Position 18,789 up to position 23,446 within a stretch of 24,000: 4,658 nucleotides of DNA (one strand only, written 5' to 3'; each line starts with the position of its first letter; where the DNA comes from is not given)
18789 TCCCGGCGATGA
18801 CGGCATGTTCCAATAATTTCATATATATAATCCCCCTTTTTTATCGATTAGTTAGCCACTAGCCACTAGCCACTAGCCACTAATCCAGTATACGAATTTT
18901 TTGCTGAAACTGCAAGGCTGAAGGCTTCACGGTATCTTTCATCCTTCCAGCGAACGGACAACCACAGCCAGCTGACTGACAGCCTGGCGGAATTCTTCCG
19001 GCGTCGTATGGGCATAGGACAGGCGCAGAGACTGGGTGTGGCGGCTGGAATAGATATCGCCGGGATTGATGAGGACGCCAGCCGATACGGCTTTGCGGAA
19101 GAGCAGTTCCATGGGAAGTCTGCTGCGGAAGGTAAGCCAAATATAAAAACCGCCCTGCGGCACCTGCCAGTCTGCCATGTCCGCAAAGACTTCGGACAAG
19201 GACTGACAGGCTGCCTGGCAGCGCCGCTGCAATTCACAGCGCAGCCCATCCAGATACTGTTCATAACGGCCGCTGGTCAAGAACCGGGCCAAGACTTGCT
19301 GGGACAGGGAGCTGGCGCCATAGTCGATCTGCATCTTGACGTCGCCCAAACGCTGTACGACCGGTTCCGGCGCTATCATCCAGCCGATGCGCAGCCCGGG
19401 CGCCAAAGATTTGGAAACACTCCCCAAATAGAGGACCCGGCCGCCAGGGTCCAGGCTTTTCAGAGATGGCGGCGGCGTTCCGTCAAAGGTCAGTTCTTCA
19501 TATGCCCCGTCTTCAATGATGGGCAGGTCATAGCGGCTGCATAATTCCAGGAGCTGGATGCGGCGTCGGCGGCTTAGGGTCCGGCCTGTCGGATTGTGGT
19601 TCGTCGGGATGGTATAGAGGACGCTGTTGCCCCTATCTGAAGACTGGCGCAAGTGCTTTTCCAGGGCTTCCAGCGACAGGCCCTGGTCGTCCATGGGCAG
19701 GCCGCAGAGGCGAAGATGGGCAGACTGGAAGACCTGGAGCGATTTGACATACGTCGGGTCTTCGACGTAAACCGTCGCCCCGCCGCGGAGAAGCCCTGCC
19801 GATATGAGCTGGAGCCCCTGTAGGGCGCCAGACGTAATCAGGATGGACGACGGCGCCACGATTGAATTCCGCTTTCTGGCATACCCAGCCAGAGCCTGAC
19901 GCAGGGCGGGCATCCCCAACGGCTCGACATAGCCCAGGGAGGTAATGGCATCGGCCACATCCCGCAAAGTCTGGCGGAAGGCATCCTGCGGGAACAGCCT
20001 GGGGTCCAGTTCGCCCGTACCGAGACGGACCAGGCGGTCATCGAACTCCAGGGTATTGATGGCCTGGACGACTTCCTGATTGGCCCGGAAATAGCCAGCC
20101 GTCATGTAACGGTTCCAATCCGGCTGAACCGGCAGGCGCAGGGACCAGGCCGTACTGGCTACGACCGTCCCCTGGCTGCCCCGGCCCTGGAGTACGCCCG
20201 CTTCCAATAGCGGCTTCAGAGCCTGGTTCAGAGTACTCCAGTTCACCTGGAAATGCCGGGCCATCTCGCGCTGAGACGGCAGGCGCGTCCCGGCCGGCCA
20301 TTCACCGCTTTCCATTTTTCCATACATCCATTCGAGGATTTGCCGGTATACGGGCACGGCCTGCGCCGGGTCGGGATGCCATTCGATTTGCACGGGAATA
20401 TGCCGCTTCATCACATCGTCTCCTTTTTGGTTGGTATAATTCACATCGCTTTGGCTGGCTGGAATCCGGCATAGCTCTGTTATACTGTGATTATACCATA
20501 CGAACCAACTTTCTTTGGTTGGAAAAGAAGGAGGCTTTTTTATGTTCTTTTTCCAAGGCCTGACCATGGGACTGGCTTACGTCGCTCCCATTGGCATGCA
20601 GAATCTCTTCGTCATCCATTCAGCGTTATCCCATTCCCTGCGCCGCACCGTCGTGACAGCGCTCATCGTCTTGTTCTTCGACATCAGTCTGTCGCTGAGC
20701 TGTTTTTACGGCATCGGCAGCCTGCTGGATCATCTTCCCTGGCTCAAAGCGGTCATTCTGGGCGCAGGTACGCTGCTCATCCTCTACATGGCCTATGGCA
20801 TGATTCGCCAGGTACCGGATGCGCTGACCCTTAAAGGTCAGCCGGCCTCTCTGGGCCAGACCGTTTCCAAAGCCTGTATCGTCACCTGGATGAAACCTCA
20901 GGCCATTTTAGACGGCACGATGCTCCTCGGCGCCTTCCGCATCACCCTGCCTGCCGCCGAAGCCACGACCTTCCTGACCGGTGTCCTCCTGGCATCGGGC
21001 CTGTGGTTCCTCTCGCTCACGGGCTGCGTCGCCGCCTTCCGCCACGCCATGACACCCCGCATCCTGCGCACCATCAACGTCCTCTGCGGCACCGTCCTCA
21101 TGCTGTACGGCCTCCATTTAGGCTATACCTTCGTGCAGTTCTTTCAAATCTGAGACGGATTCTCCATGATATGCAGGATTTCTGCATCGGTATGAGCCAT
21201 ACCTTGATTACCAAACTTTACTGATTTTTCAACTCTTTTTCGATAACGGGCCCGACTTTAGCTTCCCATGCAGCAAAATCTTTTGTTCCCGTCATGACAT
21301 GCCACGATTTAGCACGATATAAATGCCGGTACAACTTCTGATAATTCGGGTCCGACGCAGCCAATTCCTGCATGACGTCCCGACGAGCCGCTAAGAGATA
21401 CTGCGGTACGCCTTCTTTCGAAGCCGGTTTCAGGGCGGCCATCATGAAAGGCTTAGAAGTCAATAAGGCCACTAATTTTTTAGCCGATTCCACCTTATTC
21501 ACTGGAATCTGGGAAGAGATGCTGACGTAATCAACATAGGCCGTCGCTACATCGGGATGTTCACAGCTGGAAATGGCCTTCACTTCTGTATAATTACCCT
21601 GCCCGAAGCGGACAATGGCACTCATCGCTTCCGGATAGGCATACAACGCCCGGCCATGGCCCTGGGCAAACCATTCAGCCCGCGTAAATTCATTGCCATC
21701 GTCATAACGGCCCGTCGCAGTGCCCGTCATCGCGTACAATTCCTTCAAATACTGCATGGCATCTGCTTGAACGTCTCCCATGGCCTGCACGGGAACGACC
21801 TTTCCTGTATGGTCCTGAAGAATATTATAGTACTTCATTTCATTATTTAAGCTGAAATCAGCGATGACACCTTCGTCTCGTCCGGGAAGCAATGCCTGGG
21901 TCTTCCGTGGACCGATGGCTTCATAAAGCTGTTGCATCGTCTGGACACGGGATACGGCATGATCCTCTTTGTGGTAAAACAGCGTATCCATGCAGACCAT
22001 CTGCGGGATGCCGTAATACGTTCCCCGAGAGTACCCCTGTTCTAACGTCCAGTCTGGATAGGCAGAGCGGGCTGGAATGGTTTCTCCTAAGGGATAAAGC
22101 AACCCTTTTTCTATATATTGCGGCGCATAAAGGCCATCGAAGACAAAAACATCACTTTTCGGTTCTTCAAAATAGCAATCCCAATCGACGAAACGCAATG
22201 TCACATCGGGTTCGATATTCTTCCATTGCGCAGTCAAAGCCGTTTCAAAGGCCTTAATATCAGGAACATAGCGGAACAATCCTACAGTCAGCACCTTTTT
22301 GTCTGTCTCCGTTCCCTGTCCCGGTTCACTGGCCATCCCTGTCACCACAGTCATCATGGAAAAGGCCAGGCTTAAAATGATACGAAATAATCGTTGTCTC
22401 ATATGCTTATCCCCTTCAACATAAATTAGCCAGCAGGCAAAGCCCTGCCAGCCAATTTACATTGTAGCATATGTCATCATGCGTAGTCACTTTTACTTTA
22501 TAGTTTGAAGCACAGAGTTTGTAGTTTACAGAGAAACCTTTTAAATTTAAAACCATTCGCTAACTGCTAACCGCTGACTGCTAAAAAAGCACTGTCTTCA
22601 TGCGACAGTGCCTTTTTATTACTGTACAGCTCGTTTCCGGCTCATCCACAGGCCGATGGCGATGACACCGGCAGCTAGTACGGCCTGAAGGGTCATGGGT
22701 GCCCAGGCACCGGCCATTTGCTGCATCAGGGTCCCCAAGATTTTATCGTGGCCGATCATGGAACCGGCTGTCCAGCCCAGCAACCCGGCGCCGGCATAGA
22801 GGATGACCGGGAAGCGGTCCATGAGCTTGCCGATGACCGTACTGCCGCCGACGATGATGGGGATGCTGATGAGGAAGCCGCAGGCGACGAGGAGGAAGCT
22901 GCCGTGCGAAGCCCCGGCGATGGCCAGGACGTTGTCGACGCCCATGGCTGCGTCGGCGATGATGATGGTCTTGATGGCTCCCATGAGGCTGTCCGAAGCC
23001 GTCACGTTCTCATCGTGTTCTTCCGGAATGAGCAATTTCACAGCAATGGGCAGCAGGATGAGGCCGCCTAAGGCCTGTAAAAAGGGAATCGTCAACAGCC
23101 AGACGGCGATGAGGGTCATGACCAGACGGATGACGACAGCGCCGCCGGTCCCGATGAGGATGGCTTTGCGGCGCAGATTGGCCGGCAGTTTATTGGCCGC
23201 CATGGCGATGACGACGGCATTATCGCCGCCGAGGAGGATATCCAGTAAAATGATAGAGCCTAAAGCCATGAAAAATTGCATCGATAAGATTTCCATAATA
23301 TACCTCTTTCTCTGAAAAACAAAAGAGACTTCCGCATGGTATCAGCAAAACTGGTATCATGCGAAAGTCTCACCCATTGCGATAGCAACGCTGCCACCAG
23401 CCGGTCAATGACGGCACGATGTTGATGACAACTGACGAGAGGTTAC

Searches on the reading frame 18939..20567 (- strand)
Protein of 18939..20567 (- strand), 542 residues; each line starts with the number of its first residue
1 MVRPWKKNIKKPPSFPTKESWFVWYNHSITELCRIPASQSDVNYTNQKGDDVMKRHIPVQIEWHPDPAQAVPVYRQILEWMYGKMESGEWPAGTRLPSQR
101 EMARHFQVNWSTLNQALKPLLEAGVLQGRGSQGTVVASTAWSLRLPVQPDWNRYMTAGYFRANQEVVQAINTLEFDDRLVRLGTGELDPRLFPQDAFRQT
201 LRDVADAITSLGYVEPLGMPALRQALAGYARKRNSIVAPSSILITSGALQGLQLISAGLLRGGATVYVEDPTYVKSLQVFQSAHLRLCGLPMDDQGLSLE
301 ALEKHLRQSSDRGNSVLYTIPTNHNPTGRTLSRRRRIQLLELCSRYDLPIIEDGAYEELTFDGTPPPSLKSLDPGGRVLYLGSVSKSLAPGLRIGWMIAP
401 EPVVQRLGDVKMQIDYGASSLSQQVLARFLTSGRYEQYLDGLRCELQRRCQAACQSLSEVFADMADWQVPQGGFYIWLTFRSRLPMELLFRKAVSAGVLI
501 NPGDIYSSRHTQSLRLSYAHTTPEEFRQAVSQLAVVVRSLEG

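Call 10: search_protein_families(library=pfam, proteins=[window:18939-20567:-])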
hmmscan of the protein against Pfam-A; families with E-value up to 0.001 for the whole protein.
window:18939-20567:- (542 aa): 3 families
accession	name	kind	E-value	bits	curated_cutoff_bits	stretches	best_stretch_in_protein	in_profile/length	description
PF00155.27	Aminotran_1_2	-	1.6e-37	130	19.7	1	180-532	4-360/361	Aminotransferase class I and II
PF00392.27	GntR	-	2e-10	40.6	27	1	84-136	12-64/64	Bacterial regulatory proteins, gntR family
PF12897.13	Asp_aminotransf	-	1.3e-07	31.2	27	1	242-538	102-410/421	Aspartate amino-transferase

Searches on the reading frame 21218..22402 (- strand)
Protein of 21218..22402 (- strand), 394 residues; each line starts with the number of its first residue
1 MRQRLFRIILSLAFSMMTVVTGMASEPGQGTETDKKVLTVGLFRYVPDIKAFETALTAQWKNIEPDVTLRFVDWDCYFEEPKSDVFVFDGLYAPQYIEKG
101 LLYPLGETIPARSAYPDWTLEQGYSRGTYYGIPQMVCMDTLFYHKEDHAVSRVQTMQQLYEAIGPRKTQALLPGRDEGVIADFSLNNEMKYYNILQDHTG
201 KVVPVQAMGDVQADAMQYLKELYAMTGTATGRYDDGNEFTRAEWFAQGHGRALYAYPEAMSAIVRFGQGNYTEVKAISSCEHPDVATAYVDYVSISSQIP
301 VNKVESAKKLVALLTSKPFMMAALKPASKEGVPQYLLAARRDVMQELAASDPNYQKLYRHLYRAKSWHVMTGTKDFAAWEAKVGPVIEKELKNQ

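Call 10: search_protein_families(library=pfam, proteins=[window:21218-22402:-])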
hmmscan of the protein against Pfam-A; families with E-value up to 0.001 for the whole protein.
window:21218-22402:- (394 aa): 3 families
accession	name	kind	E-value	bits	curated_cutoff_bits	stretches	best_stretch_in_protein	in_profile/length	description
PF22141.1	Thiaminase-1_dom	-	1.7e-20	74.1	27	1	140-265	3-133/146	Thiaminase-1 domain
PF13416.11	SBP_bac_8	-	1.5e-05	25.3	27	1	81-322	38-251/279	Bacterial extracellular solute-binding protein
PF01547.30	SBP_bac_1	-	0.00052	20.5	26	0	51-163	9-138/307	Bacterial extracellular solute-binding protein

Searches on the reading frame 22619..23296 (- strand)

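Call 10: search_protein_families(library=pfam, proteins=[window:22619-23296:-])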
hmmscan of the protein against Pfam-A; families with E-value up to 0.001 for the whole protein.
window:22619-23296:- (225 aa): 1 family
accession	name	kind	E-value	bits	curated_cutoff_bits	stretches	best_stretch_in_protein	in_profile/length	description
PF03741.22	TerC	-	3.4e-46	157.7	27.8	1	14-182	2-176/178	Integral membrane protein TerC family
